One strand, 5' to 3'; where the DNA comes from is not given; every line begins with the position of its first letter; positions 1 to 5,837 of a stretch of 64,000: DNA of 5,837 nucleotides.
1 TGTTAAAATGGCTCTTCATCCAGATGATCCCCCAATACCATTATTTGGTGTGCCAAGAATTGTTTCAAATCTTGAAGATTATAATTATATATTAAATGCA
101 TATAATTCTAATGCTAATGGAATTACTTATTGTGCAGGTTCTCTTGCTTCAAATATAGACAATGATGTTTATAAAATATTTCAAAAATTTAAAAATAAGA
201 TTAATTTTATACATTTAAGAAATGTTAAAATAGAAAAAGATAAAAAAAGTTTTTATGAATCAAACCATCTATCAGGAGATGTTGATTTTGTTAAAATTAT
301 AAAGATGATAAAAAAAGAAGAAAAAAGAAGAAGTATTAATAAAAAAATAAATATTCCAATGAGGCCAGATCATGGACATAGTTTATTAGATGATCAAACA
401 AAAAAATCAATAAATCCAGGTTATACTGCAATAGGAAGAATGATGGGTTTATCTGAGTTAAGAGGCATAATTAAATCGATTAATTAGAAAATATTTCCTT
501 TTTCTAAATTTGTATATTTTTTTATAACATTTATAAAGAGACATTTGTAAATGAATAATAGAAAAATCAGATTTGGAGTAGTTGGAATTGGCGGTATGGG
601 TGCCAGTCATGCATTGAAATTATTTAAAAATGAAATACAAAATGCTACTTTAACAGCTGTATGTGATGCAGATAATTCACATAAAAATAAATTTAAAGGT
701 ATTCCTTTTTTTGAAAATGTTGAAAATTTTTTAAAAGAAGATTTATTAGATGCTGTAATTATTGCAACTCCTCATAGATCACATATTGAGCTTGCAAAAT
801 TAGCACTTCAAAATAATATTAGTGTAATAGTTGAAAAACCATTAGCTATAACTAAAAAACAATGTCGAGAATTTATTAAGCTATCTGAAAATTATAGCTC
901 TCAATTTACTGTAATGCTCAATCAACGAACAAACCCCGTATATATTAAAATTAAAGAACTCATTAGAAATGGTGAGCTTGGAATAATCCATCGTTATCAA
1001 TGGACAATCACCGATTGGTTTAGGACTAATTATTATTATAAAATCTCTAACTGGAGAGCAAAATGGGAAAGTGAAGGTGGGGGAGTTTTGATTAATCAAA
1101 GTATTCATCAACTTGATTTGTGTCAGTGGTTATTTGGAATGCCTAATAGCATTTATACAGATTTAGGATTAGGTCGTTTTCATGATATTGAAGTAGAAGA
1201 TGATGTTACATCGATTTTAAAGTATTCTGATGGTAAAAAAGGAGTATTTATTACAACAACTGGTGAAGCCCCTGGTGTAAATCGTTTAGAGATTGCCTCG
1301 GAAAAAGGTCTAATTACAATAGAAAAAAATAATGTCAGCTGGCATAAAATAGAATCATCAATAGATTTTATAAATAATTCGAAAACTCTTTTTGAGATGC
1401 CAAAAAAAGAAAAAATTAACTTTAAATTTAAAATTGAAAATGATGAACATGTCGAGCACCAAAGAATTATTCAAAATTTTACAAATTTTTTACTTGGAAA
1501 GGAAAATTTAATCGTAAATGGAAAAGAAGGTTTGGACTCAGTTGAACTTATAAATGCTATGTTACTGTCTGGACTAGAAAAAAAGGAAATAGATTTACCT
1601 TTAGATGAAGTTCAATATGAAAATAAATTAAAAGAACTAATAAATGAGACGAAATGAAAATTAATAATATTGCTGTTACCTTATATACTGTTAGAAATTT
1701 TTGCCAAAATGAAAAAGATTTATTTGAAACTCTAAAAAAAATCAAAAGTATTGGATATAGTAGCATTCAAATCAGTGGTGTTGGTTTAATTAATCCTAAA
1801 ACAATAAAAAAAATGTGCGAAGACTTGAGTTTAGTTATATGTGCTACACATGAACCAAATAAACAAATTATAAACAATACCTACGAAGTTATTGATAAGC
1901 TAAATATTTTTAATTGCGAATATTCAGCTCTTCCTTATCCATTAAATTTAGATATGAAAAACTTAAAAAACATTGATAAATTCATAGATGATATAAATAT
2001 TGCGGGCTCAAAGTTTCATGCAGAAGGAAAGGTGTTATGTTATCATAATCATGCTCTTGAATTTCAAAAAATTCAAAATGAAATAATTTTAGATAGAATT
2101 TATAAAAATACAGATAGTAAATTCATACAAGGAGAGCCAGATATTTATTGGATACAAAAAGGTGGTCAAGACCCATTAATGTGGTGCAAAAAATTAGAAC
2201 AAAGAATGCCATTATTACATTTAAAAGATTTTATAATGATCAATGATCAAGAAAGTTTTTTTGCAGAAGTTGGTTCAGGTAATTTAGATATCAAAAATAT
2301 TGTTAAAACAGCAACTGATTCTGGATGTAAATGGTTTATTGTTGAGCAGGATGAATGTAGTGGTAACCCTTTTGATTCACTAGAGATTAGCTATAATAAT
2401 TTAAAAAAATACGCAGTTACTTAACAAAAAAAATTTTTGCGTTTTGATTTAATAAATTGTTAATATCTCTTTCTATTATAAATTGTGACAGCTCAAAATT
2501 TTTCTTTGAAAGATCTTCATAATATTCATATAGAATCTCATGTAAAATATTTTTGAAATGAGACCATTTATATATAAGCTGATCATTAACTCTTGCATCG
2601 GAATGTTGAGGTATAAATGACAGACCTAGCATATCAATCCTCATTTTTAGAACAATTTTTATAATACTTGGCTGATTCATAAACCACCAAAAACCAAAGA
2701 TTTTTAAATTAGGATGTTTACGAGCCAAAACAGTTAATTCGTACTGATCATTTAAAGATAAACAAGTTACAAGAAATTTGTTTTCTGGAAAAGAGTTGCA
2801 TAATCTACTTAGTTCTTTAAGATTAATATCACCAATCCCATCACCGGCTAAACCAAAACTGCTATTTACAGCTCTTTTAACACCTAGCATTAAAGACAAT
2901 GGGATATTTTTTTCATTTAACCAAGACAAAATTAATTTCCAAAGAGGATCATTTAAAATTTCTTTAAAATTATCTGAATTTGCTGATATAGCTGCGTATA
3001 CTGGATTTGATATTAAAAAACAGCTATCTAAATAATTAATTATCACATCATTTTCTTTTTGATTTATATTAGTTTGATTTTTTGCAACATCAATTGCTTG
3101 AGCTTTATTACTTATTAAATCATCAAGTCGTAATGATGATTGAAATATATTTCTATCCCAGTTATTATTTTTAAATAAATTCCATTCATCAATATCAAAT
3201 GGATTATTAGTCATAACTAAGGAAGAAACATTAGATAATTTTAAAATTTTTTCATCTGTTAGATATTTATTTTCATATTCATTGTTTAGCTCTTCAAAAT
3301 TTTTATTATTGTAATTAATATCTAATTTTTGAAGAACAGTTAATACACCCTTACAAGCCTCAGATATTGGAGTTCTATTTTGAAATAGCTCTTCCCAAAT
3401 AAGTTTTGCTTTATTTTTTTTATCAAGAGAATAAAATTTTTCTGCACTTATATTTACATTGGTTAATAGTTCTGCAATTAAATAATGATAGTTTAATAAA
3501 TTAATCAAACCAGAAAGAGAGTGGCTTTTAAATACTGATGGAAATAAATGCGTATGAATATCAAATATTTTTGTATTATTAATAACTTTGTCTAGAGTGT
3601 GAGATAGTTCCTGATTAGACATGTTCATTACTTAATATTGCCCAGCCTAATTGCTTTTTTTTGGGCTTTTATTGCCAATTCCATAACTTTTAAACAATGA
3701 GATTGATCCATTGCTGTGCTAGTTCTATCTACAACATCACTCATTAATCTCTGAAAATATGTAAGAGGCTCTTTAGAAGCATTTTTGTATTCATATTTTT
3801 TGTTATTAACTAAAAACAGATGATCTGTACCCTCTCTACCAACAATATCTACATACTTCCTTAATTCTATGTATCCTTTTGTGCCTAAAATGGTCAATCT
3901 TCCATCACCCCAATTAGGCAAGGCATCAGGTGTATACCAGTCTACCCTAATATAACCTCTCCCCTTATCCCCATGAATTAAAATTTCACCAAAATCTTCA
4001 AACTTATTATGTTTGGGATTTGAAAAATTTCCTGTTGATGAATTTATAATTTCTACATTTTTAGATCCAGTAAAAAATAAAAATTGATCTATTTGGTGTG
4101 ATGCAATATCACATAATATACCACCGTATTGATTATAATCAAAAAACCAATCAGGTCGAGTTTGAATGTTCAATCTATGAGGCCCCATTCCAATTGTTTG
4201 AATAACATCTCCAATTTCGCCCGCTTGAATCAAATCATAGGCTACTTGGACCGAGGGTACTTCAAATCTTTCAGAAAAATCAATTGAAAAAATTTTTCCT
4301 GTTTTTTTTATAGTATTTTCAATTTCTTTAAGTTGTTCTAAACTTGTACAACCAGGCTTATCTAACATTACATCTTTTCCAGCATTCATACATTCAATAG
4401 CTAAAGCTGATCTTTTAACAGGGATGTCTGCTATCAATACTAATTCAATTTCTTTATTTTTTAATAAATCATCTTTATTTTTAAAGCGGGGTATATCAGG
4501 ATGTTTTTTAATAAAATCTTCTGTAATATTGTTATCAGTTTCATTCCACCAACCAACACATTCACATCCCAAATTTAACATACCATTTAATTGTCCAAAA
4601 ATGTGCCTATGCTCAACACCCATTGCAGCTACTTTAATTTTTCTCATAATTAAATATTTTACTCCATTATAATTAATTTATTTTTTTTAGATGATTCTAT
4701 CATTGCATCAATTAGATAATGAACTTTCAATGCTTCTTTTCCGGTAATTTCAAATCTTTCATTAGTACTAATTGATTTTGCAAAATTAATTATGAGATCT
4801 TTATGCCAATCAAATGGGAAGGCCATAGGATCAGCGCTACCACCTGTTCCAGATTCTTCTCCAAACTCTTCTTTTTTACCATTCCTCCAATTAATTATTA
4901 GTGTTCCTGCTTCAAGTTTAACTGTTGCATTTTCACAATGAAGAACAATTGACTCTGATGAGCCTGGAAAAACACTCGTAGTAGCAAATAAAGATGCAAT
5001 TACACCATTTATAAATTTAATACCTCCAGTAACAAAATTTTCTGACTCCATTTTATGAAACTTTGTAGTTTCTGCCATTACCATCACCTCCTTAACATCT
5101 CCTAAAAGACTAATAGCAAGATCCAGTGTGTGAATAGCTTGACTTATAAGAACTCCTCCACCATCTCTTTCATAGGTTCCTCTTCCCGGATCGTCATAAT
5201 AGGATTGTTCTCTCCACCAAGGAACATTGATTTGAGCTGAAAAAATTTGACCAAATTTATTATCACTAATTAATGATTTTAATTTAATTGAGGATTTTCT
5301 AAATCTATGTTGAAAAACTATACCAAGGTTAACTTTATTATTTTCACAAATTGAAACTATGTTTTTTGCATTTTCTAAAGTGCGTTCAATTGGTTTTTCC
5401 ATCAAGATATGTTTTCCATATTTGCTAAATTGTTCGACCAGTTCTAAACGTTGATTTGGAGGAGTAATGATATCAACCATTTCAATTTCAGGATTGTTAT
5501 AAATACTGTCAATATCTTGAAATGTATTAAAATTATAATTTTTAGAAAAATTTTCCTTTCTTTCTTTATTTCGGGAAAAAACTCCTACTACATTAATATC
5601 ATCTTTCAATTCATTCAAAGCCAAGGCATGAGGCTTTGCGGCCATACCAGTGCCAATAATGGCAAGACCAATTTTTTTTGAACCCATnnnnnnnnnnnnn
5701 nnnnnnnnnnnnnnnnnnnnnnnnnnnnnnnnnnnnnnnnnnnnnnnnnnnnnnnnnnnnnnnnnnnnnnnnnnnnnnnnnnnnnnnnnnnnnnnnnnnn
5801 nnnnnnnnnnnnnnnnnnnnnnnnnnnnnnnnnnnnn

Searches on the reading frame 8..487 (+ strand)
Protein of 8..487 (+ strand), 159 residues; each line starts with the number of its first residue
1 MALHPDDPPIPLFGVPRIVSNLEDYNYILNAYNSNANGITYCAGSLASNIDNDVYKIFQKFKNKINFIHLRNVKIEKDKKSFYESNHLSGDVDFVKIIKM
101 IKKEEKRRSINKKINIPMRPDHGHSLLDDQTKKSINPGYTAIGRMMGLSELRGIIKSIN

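Call 31: search_protein_families(library=pfam, proteins=[window:8-487:+], max_evalue=0.00001)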
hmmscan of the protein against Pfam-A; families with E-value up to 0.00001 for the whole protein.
window:8-487:+ (159 aa): 1 family
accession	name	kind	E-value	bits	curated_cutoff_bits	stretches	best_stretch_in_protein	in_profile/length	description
PF03786.19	UxuA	-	3.4e-51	174.5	23.7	1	1-158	202-350/352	D-mannonate dehydratase (UxuA)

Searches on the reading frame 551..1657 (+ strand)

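Call 7: search_protein_families(library=ncbifam, proteins=[window:551-1657:+], max_evalue=1e-10)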
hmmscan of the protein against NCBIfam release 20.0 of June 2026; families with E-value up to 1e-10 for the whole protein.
window:551-1657:+ (368 aa): 8 families
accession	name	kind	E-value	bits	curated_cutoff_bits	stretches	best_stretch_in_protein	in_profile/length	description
TIGR04380.1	myo_inos_iolG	equivalog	1.2e-30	106.5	355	1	5-344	1-326/330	inositol 2-dehydrogenase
NF040723.1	UDP-GlcNAcDh_Arch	equivalog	4.5e-27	95.4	450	1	6-333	1-293/302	UDP-N-acetylglucosamine 3-dehydrogenase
NF008607.0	PRK11579.1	subfamily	3.6e-24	85.4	330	1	4-229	3-222/346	oxidoreductase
NF041392.1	XylDh_Gfo6_Halo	equivalog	2.4e-17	62.8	350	1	4-348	15-349/350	D-xylose 1-dehydrogenase Gfo6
NF052479.1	LevoglcsnDh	equivalog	4.4e-16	58.5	650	1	4-197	2-204/386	levoglucosan dehydrogenase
NF007574.0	PRK10206.1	equivalog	1.8e-14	53.6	352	1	43-229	43-220/345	oxidoreductase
NF058561.1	BT_2158_fam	equivalog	1.1e-13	50.6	750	1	5-150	35-181/487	glycoside 3-dehydrogenase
NF052679.1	InsChiInosDhIolG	equivalog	6.1e-12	45.2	540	1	6-144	3-146/343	bifunctional inositol 2-dehydrogenase/D-chiro-inositol 1-dehydrogenase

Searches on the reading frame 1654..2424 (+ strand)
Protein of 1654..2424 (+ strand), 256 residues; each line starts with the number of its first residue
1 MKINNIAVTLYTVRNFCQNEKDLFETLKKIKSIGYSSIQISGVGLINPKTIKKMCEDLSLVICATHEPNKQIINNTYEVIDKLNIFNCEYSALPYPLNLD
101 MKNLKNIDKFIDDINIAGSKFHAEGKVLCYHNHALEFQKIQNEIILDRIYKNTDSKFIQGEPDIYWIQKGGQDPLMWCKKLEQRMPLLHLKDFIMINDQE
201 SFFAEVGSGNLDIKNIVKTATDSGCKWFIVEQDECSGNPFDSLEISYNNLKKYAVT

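Call 7: search_protein_families(library=ncbifam, proteins=[window:1654-2424:+], max_evalue=1e-10)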
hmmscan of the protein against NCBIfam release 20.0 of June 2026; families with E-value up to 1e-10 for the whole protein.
window:1654-2424:+ (256 aa): 0 families

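Call 31: search_protein_families(library=pfam, proteins=[window:1654-2424:+], max_evalue=0.00001)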
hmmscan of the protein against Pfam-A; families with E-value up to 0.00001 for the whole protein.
window:1654-2424:+ (256 aa): 1 family
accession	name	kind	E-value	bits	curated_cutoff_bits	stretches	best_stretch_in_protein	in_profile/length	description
PF01261.30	AP_endonuc_2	-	9.7e-09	35.7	31.1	1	105-233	99-230/249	Xylose isomerase-like TIM barrel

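Call 53: search_protein_families(library=ncbifam, proteins=[window:1654-2424:+], max_evalue=1e-8)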
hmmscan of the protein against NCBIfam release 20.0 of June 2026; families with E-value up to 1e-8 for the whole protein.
window:1654-2424:+ (256 aa): 0 families

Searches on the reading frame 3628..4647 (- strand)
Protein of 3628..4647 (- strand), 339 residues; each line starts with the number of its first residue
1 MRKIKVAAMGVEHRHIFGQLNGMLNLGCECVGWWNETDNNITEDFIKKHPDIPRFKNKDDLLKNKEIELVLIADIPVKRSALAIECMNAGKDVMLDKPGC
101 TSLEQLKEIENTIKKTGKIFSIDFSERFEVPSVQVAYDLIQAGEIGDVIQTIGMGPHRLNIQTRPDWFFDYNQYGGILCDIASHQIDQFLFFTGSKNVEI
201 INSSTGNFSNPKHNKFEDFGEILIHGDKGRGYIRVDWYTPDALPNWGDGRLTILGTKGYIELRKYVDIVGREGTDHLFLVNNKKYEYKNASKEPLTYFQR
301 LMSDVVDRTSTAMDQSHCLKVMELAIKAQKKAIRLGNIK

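Call 7: search_protein_families(library=ncbifam, proteins=[window:3628-4647:-], max_evalue=1e-10)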
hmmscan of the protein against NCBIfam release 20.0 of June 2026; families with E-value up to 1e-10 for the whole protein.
window:3628-4647:- (339 aa): 3 families
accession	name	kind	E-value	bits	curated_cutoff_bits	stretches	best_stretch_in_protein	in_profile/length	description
NF040723.1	UDP-GlcNAcDh_Arch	equivalog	8.4e-22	78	450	1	4-329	6-301/302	UDP-N-acetylglucosamine 3-dehydrogenase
TIGR04380.1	myo_inos_iolG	equivalog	1e-16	60.8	355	1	51-330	48-321/330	inositol 2-dehydrogenase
NF008607.0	PRK11579.1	subfamily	4.7e-14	52.1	330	1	48-195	46-191/346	oxidoreductase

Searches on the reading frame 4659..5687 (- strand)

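Call 7: search_protein_families(library=ncbifam, proteins=[window:4659-5687:-], max_evalue=1e-10)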
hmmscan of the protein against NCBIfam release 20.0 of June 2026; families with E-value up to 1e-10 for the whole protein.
window:4659-5687:- (342 aa): 6 families
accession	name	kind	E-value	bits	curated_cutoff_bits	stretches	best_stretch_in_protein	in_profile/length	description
TIGR04380.1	myo_inos_iolG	equivalog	2.6e-28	98.9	355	1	6-337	2-327/330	inositol 2-dehydrogenase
NF040723.1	UDP-GlcNAcDh_Arch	equivalog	3.1e-25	89.3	450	1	8-214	3-196/302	UDP-N-acetylglucosamine 3-dehydrogenase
NF052479.1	LevoglcsnDh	equivalog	3.9e-21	75.2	650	1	4-208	2-215/386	levoglucosan dehydrogenase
NF008607.0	PRK11579.1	subfamily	2.7e-17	62.8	330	1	4-203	3-197/346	oxidoreductase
NF007574.0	PRK10206.1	equivalog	1.7e-15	57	352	1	8-202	5-194/345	oxidoreductase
NF041392.1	XylDh_Gfo6_Halo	equivalog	7.2e-13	48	350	1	5-148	16-163/350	D-xylose 1-dehydrogenase Gfo6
